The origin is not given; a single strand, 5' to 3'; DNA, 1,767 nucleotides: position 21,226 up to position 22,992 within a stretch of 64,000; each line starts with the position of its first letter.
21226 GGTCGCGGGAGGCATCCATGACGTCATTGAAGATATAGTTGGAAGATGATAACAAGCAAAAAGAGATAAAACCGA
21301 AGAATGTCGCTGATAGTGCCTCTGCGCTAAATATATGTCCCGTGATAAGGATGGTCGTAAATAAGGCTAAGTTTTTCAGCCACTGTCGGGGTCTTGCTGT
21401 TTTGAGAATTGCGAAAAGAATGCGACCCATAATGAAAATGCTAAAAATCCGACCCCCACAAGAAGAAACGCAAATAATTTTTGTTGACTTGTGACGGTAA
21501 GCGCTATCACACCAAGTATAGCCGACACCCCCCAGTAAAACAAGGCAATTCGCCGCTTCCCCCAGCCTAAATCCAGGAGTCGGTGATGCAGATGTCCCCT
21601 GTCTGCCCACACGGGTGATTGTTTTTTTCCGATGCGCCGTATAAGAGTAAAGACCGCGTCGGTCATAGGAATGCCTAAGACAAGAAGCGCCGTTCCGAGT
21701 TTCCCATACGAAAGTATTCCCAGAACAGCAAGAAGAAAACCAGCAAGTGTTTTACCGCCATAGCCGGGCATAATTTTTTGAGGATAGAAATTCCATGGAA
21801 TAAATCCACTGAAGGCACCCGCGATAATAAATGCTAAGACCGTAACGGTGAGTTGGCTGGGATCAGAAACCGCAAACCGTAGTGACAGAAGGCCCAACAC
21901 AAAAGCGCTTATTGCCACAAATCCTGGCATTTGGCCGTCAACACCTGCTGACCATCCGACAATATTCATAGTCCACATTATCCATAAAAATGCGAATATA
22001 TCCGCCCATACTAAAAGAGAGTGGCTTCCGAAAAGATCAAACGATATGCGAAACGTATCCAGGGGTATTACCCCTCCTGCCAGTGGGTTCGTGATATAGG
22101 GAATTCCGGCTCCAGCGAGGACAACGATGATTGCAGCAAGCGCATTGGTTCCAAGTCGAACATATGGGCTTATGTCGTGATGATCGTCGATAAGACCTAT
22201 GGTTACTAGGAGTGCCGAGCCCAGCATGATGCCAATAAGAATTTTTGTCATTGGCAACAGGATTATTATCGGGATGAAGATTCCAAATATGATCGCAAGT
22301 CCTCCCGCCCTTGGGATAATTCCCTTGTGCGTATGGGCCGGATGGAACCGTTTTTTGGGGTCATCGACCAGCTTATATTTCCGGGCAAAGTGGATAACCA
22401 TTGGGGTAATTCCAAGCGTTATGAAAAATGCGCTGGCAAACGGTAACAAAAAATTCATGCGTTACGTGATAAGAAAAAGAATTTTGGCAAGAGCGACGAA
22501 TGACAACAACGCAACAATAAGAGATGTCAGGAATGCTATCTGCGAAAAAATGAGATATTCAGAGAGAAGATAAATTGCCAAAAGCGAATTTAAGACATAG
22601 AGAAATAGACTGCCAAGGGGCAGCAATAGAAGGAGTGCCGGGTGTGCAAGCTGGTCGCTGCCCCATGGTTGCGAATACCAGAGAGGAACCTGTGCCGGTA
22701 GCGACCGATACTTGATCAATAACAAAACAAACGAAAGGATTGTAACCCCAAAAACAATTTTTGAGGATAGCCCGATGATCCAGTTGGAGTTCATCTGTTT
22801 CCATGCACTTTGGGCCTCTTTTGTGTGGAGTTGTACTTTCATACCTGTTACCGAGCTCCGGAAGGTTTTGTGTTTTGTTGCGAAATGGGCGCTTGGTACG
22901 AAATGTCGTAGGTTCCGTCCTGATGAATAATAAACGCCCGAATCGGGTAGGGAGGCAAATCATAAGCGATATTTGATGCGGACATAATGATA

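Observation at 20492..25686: Decaprenyl-phosphate phosphoribosyltransferase homologue clustered with GT-C, processive GT2 and WecA-type transferases: arabinan/ribosyl-lipid-donor-like surface glycosylation pathway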

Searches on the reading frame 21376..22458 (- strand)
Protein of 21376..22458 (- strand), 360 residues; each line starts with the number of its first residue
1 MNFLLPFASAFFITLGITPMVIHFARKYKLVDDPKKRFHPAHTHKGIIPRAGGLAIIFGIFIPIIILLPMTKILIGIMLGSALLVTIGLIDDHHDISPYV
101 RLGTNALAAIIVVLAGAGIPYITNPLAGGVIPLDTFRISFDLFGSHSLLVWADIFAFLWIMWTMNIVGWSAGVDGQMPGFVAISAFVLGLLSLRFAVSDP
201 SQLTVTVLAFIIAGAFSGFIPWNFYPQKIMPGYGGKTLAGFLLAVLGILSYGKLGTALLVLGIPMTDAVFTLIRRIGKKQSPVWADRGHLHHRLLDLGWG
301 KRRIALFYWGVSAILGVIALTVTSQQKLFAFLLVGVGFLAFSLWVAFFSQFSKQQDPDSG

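Call 4: search_protein_families(library=pfam, proteins=[window:21376-22458:-], max_evalue=0.01)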
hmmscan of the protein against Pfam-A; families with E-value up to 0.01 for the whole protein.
window:21376-22458:- (360 aa): 1 family
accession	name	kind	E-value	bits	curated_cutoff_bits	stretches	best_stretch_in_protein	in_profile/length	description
PF00953.26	Glycos_transf_4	-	1.4e-21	77.6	27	1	75-249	2-158/160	Glycosyl transferase family 4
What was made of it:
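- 21376..22458 (-): Polyprenyl-phosphate N-acetylhexosamine-1-phosphate transferase (PNPT; WecA/TagO/MraY superfamily), 360 aa. Pfam Glycos_transf_4 E 1.4e-21 (call 4).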

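Call 5: search_protein_families(library=ncbifam, proteins=[window:21376-22458:-], max_evalue=0.01)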
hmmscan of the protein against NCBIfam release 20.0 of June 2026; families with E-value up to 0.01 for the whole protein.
window:21376-22458:- (360 aa): 3 families
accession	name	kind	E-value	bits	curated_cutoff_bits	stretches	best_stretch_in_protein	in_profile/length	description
TIGR02380.1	ECA_wecA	exception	8.9e-24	84.3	326.05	1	11-349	8-334/346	UDP-N-acetylglucosamine--undecaprenyl-phosphate N-acetylglucosaminephosphotransferase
NF053644.1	MraY_archaea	equivalog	7e-15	55.2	450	2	157-320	187-340/340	pseudomurein biosynthesis MraY family phospho-N-acetylmuramoyl-pentapeptide-transferase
TIGR00445.1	mraY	equivalog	5.4e-14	52.4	192.05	1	15-321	2-316/321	phospho-N-acetylmuramoyl-pentapeptide-transferase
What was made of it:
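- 21376..22458 (-): NCBIfam WecA scores 84 bits, above MraY at 52 bits, and both are below their cut-offs (call 5).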

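Call 54: search_solved_structures(query=window:21376-22458:-, max_evalue=0.01, show_alignments=1)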
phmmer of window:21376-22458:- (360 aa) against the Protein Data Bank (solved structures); distinct sequences matched with E-value up to 0.01: 4.
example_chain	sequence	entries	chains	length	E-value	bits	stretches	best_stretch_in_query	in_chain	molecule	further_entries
5jnq_A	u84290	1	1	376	2.4e-09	40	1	5-320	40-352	Phospho-N-acetylmuramoyl-pentapeptide-transferase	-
9zno_A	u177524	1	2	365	2e-08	37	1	9-321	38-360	Phospho-N-acetylmuramoyl-pentapeptide-transferase (MraY)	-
8tlu_A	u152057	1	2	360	0.00054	22.4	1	6-321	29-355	Phospho-N-acetylmuramoyl-pentapeptide-transferase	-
8g01_A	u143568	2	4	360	0.00055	22.4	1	6-321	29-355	Phospho-N-acetylmuramoyl-pentapeptide-transferase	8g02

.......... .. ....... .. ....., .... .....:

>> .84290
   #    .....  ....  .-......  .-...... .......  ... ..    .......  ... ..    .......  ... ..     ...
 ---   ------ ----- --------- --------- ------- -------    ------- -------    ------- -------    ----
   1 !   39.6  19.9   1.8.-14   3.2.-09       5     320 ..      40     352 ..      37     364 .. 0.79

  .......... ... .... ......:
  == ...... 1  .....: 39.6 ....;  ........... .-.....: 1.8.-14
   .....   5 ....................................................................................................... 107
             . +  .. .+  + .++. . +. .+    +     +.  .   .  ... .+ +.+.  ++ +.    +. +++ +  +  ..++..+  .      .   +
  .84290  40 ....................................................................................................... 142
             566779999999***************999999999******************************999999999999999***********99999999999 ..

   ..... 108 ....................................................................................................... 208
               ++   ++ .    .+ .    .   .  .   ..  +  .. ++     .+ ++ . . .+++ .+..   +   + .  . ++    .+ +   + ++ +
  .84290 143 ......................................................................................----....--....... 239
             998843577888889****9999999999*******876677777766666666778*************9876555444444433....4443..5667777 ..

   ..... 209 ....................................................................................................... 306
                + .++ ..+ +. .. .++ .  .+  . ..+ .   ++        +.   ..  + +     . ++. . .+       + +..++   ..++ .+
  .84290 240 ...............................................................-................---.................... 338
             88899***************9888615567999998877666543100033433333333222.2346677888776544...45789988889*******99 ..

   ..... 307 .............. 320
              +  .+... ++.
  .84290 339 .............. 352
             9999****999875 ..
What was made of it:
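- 21376..22458 (-): MraY structures match at E 2e-9 (call 54).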

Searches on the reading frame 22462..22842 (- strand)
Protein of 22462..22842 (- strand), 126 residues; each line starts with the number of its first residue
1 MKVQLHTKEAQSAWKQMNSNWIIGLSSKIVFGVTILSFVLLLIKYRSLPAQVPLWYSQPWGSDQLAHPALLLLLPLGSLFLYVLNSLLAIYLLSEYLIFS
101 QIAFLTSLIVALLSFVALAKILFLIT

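Call 4: search_protein_families(library=pfam, proteins=[window:22462-22842:-], max_evalue=0.01)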
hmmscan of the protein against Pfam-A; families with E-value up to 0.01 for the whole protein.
window:22462-22842:- (126 aa): 1 family
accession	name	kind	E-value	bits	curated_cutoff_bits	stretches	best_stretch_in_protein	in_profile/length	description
PF07853.16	DUF1648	-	0.0037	17.3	28.7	1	33-56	2-25/49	Domain of unknown function (DUF1648)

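Call 5: search_protein_families(library=ncbifam, proteins=[window:22462-22842:-], max_evalue=0.01)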
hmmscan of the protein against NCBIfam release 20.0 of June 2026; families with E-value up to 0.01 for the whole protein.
window:22462-22842:- (126 aa): 0 families

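Call 55: search_protein_families(library=padloc, proteins=[window:22462-22842:-], max_evalue=0.01)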
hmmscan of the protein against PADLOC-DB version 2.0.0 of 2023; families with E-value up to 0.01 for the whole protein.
window:22462-22842:- (126 aa): 0 families

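Call 91: search_protein_families(library=pfam, alignment_id=A4, max_evalue=1)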
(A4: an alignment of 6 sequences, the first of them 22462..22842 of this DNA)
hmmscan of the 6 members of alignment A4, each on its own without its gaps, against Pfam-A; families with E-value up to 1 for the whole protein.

A. member 1, window:22462-22842:- (126 aa): 1 family
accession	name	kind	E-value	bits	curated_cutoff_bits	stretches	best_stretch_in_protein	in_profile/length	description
PF07853.16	DUF1648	-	0.0037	17.3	28.7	1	33-56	2-25/49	Domain of unknown function (DUF1648)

B. families by the number of members that match (of 6 scanned): 1 family
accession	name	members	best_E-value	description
PF07853.16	DUF1648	3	0.00053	Domain of unknown function (DUF1648)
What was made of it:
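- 22462..22842 (-): Small membrane protein of about 3 TM helices, 126 aa, with the conserved loop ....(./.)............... It is the constant upstream partner of the GT4 gene. Function unknown. Weak Pfam DUF1648 match (E 0.004; 3 of 6 orthologues) (calls 4, 91).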
